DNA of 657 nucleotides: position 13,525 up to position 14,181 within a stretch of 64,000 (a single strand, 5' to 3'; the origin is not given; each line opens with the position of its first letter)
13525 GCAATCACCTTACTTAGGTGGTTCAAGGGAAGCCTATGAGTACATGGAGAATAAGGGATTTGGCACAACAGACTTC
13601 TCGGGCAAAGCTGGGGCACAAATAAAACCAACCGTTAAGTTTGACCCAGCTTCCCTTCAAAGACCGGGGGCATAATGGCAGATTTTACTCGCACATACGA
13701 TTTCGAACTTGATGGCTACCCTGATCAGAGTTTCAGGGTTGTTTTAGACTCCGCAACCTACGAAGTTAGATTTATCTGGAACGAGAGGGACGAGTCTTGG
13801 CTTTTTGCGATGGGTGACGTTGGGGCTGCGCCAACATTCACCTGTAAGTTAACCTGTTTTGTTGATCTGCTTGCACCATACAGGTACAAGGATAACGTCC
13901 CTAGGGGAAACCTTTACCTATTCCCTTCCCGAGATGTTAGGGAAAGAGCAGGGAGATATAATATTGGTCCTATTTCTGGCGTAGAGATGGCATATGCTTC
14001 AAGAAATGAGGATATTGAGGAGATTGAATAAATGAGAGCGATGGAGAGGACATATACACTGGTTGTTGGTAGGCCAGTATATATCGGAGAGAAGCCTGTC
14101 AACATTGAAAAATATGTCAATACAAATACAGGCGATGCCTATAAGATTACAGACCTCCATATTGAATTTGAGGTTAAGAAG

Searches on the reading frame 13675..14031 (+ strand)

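Call 65: search_protein_families(library=pfam, proteins=[window:13675-14031:+], max_evalue=0.001)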
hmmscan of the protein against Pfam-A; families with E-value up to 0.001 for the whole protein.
window:13675-14031:+ (118 aa): 1 family
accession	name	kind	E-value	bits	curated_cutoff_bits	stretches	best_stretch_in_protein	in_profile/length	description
PF22479.2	Pam3_gp18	-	8.5e-18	65.1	24.2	1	10-108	4-99/101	Cyanophage baseplate Pam3 plug gp18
